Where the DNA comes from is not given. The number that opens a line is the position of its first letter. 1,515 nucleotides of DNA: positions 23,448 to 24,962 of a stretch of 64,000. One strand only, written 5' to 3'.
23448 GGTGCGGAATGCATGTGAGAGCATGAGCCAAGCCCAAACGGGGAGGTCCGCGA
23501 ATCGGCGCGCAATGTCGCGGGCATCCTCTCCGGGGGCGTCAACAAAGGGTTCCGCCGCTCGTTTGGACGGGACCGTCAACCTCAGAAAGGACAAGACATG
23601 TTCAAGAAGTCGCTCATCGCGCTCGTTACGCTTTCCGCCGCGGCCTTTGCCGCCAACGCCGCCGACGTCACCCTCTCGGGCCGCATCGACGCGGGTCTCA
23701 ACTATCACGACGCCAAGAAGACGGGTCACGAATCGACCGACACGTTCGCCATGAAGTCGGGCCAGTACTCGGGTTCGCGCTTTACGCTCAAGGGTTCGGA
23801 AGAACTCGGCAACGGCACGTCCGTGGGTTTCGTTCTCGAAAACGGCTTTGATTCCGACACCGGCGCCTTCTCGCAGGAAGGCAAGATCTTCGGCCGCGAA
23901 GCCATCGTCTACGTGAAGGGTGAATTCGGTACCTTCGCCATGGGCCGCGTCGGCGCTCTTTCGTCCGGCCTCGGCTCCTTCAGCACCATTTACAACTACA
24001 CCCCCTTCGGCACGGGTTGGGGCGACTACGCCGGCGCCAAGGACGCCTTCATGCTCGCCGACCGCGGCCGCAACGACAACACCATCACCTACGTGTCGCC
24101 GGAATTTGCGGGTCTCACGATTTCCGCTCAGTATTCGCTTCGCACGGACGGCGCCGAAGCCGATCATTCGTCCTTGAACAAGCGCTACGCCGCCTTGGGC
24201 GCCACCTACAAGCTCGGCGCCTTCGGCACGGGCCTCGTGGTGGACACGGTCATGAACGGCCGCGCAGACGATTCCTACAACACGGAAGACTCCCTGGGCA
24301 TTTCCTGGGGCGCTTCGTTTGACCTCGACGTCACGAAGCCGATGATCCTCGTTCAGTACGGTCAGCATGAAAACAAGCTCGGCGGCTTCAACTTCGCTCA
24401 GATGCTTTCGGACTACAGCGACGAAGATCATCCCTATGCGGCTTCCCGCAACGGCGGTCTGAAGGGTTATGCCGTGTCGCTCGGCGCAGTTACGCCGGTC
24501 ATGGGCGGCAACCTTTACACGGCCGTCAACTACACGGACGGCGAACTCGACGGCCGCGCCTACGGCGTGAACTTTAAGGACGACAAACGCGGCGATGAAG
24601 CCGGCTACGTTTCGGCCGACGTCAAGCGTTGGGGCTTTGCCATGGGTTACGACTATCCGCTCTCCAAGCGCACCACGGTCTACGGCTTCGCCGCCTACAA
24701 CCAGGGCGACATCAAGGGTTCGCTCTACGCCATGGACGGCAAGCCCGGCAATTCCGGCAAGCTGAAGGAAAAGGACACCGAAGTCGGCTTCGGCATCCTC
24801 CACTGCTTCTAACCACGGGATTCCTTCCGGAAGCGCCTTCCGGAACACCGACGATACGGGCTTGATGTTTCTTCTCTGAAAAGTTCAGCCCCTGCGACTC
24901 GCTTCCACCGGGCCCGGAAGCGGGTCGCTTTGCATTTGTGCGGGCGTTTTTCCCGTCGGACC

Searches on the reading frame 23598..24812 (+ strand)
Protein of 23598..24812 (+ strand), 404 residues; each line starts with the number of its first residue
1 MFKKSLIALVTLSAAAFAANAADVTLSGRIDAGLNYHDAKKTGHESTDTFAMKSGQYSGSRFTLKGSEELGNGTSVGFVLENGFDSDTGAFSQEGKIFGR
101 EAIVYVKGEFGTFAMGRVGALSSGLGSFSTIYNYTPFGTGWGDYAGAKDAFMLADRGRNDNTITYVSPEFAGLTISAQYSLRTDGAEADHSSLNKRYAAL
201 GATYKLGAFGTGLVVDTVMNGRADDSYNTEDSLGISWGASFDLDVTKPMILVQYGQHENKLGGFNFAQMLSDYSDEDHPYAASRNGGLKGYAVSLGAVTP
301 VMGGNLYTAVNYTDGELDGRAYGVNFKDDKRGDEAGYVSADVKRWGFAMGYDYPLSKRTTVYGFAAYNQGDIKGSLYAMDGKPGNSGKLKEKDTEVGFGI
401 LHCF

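Call 13: search_protein_families(library=pfam, proteins=[window:23598-24812:+])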
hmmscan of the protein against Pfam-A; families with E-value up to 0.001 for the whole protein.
window:23598-24812:+ (404 aa): 2 families
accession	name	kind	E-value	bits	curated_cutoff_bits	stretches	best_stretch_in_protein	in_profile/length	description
PF13609.12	Porin_4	-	1.2e-42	147.3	27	1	8-371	1-308/310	Gram-negative porin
PF00267.27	Porin_1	-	1.3e-08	35.1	23.7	1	40-225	11-192/337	Gram-negative porin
